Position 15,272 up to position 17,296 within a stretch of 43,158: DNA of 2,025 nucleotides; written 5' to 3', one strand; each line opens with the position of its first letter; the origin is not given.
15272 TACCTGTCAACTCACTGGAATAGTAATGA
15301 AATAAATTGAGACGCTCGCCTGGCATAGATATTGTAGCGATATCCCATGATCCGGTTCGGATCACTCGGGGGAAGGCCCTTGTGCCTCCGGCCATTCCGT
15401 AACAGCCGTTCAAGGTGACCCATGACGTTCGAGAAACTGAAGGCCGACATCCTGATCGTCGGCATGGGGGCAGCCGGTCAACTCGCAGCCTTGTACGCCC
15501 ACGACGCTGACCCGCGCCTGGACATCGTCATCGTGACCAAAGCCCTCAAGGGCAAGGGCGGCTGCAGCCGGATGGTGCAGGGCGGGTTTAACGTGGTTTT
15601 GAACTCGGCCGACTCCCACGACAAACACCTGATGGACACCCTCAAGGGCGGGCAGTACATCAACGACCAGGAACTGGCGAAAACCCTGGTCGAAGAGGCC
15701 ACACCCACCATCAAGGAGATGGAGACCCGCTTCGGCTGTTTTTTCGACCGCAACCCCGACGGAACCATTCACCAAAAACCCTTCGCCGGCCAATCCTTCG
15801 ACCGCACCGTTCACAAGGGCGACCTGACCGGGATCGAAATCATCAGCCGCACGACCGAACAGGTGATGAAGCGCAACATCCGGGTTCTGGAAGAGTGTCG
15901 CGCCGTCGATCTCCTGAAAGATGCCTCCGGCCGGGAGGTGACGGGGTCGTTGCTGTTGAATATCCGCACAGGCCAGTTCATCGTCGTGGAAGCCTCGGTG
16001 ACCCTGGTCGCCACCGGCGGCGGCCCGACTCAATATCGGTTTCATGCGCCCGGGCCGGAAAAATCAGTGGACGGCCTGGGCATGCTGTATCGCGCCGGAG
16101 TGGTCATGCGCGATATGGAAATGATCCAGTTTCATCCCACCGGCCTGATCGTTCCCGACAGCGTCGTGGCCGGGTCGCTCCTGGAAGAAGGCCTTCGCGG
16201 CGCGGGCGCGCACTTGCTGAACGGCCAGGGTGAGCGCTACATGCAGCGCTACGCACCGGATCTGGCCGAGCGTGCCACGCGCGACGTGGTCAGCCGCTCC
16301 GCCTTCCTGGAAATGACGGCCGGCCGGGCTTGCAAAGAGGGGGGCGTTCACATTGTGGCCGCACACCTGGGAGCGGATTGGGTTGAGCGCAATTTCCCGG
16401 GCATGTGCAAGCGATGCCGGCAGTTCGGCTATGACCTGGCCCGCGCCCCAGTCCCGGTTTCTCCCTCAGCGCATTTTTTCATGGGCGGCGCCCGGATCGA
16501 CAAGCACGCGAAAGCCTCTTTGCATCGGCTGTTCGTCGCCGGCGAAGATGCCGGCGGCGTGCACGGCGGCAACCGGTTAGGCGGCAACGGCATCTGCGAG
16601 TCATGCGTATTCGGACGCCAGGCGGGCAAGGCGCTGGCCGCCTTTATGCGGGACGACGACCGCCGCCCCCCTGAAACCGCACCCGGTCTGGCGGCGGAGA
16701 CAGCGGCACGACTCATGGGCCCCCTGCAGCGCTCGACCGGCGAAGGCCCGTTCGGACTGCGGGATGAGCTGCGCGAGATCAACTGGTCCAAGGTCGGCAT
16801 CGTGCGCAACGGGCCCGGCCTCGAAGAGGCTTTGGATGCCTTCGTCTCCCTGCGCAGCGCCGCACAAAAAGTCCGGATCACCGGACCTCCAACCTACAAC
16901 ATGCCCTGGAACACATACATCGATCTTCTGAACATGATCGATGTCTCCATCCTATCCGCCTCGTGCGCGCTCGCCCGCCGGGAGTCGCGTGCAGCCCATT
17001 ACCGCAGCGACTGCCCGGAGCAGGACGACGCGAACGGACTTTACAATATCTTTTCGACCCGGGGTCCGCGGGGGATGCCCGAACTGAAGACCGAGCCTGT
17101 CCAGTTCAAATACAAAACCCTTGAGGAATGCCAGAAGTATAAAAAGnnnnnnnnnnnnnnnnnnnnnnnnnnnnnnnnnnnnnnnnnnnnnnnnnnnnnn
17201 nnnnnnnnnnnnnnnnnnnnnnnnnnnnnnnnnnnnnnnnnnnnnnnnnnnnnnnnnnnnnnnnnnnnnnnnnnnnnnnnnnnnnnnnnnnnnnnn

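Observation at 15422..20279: Operon joining a complex-II-type enzyme to a Rieske/cytochrome b (complex-III-type) module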

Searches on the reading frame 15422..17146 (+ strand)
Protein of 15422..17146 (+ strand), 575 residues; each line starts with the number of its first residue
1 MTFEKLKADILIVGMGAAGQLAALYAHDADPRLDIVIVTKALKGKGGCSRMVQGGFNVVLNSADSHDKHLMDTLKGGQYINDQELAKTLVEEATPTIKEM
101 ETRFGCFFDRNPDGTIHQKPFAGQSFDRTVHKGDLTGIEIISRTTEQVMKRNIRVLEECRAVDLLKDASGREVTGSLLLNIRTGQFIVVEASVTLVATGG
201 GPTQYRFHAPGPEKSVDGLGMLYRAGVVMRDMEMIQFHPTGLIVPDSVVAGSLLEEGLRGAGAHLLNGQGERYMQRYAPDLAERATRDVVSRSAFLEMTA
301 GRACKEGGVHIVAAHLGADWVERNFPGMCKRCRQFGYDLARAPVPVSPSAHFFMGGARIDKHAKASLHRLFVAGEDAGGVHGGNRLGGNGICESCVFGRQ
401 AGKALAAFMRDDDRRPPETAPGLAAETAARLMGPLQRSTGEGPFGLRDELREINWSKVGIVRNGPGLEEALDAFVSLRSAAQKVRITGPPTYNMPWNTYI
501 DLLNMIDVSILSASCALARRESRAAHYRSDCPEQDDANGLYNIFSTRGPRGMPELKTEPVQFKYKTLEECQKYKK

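Call 3: search_protein_families(library=pfam, proteins=[window:15422-17146:+], max_evalue=0.01)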
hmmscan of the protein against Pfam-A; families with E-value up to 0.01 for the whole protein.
window:15422-17146:+ (575 aa): 4 families
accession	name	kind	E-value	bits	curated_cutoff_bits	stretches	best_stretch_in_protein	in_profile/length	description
PF00890.30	FAD_binding_2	-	6.3e-67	227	20.4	1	9-391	1-414/414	FAD binding domain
PF02910.25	Succ_DH_flav_C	-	6.4e-23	81.6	20.8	1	447-565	1-121/130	Fumarate reductase flavoprotein C-term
PF01946.23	Thi4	-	0.00064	19.5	26.2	0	6-49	16-58/235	Thi4 family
PF01266.30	DAO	-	0.0018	18.3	27.9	0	9-118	1-92/353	FAD dependent oxidoreductase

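Call 4: search_protein_families(library=ncbifam, proteins=[window:15422-17146:+], max_evalue=0.01)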
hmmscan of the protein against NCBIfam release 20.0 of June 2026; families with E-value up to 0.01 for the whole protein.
window:15422-17146:+ (575 aa): 40 families (the best 25 are shown)
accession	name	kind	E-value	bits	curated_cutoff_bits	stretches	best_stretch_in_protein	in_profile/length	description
NF004900.0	PRK06263.1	equivalog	6.3e-150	500.4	718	1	4-538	4-528/546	fumarate reductase (CoM/CoB) subunit TfrA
TIGR01812.1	sdhA_frdA_Gneg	subfamily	2.9e-125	418.9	567.3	1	9-568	1-564/568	succinate dehydrogenase or fumarate reductase, flavoprotein subunit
NF004724.0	PRK06069.1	subfamily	1.2e-113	380.4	826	1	4-562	2-567/577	succinate dehydrogenase/fumarate reductase flavoprotein subunit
NF005866.0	PRK07803.1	equivalog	1.2e-111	373.8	819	2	284-541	319-578/631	fumarate reductase/succinate dehydrogenase flavoprotein subunit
TIGR00551.1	nadB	equivalog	2e-97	326.9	452.75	1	7-532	2-489/489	L-aspartate oxidase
TIGR01816.1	sdhA_forward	equivalog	6.9e-97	325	727.35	1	7-571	2-578/584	succinate dehydrogenase flavoprotein subunit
NF006686.0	PRK09231.1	equivalog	1.4e-95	321.1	854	1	5-562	3-571/598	fumarate reductase (quinol) flavoprotein subunit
NF005701.0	PRK07512.1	equivalog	1.5e-93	313.9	528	1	4-537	6-489/516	L-aspartate oxidase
NF042982.1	MFR_Fp_SdhA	equivalog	4.3e-93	312.8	1100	1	8-541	48-583/612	8-methylmenaquinol:fumarate reductase flavoprotein subunit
NF005636.0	PRK07395.1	subfamily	1.3e-91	307.5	723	1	7-536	12-539/560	L-aspartate oxidase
NF005867.0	PRK07804.1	equivalog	7.6e-91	305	639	1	7-538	18-523/548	L-aspartate oxidase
NF005037.0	PRK06452.1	equivalog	4.2e-90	302.9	862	1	4-543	2-538/566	succinate dehydrogenase flavoprotein subunit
NF004613.0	PRK05945.1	equivalog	3.5e-88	296.6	824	1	6-561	2-564/575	succinate dehydrogenase/fumarate reductase flavoprotein subunit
TIGR01176.1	fum_red_Fp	equivalog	3.6e-88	296.6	932.7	1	6-561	2-568/580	fumarate reductase (quinol) flavoprotein subunit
NF006567.0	PRK09077.1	equivalog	6.1e-85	285.5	629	1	4-537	5-524/537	L-aspartate oxidase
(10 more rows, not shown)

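Call 30: search_solved_structures(query=window:15422-17146:+, max_evalue=1e-20, show_alignments=3)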
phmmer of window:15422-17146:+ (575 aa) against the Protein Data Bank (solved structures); distinct sequences matched with E-value up to 1e-20: 50.
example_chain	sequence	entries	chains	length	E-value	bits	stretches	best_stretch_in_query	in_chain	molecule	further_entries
7d6v_A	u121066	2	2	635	1.9e-86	294.4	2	4-282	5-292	Succinate dehydrogenase subunit A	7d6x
1nek_A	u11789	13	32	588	2e-77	264.7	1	8-542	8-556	Succinate dehydrogenase flavoprotein subunit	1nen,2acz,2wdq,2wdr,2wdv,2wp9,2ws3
2b76_A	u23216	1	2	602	1.2e-74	255.4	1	6-560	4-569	Fumarate reductase flavoprotein subunit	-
1kf6_A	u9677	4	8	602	3.2e-74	254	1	6-560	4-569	FUMARATE REDUCTASE FLAVOPROTEIN | Fumarate reductase flavoprotein subunit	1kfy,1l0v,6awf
3p4p_A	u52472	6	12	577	3.3e-74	254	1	6-560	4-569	Fumarate reductase flavoprotein subunit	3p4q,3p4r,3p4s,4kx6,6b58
5vpn_A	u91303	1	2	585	7.3e-74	252.9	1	6-560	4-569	Fumarate reductase flavoprotein subunit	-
3cir_A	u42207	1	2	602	1.7e-73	251.7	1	6-560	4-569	Fumarate reductase flavoprotein subunit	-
6lum_A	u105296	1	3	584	2e-72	248.1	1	6-546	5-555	Succinate dehydrogenase subunit A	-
4ysx_A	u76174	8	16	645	1.7e-65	225.3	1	9-537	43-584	Succinate dehydrogenase flavoprotein | Succinate dehydrogenase [ubiquinone] flavoprotein subunit, mitochondrial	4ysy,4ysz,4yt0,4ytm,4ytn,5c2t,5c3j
3vr8_A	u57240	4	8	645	1.9e-65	225.1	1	9-537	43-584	Flavoprotein subunit of complex II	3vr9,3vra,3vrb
1zoy_A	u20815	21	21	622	2.3e-63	218.2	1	8-536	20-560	FAD-binding protein | Succinate dehydrogenase [ubiquinone] flavoprotein subunit, mitochondrial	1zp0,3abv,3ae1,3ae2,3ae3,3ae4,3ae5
4ytp_A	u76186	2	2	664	2.9e-63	217.9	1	8-536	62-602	Succinate dehydrogenase [ubiquinone] flavoprotein subunit, mitochondrial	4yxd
9fzl_2M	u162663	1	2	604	1e-61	212.7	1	9-564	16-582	Succinate dehydrogenase [ubiquinone] flavoprotein subunit, mitochondrial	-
9fq7_2M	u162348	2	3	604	1e-61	212.7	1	9-564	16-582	Succinate dehydrogenase [ubiquinone] flavoprotein subunit, mitochondrial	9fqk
1chu_A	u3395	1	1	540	1.2e-61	212.6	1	6-534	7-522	PROTEIN (L-ASPARTATE OXIDASE)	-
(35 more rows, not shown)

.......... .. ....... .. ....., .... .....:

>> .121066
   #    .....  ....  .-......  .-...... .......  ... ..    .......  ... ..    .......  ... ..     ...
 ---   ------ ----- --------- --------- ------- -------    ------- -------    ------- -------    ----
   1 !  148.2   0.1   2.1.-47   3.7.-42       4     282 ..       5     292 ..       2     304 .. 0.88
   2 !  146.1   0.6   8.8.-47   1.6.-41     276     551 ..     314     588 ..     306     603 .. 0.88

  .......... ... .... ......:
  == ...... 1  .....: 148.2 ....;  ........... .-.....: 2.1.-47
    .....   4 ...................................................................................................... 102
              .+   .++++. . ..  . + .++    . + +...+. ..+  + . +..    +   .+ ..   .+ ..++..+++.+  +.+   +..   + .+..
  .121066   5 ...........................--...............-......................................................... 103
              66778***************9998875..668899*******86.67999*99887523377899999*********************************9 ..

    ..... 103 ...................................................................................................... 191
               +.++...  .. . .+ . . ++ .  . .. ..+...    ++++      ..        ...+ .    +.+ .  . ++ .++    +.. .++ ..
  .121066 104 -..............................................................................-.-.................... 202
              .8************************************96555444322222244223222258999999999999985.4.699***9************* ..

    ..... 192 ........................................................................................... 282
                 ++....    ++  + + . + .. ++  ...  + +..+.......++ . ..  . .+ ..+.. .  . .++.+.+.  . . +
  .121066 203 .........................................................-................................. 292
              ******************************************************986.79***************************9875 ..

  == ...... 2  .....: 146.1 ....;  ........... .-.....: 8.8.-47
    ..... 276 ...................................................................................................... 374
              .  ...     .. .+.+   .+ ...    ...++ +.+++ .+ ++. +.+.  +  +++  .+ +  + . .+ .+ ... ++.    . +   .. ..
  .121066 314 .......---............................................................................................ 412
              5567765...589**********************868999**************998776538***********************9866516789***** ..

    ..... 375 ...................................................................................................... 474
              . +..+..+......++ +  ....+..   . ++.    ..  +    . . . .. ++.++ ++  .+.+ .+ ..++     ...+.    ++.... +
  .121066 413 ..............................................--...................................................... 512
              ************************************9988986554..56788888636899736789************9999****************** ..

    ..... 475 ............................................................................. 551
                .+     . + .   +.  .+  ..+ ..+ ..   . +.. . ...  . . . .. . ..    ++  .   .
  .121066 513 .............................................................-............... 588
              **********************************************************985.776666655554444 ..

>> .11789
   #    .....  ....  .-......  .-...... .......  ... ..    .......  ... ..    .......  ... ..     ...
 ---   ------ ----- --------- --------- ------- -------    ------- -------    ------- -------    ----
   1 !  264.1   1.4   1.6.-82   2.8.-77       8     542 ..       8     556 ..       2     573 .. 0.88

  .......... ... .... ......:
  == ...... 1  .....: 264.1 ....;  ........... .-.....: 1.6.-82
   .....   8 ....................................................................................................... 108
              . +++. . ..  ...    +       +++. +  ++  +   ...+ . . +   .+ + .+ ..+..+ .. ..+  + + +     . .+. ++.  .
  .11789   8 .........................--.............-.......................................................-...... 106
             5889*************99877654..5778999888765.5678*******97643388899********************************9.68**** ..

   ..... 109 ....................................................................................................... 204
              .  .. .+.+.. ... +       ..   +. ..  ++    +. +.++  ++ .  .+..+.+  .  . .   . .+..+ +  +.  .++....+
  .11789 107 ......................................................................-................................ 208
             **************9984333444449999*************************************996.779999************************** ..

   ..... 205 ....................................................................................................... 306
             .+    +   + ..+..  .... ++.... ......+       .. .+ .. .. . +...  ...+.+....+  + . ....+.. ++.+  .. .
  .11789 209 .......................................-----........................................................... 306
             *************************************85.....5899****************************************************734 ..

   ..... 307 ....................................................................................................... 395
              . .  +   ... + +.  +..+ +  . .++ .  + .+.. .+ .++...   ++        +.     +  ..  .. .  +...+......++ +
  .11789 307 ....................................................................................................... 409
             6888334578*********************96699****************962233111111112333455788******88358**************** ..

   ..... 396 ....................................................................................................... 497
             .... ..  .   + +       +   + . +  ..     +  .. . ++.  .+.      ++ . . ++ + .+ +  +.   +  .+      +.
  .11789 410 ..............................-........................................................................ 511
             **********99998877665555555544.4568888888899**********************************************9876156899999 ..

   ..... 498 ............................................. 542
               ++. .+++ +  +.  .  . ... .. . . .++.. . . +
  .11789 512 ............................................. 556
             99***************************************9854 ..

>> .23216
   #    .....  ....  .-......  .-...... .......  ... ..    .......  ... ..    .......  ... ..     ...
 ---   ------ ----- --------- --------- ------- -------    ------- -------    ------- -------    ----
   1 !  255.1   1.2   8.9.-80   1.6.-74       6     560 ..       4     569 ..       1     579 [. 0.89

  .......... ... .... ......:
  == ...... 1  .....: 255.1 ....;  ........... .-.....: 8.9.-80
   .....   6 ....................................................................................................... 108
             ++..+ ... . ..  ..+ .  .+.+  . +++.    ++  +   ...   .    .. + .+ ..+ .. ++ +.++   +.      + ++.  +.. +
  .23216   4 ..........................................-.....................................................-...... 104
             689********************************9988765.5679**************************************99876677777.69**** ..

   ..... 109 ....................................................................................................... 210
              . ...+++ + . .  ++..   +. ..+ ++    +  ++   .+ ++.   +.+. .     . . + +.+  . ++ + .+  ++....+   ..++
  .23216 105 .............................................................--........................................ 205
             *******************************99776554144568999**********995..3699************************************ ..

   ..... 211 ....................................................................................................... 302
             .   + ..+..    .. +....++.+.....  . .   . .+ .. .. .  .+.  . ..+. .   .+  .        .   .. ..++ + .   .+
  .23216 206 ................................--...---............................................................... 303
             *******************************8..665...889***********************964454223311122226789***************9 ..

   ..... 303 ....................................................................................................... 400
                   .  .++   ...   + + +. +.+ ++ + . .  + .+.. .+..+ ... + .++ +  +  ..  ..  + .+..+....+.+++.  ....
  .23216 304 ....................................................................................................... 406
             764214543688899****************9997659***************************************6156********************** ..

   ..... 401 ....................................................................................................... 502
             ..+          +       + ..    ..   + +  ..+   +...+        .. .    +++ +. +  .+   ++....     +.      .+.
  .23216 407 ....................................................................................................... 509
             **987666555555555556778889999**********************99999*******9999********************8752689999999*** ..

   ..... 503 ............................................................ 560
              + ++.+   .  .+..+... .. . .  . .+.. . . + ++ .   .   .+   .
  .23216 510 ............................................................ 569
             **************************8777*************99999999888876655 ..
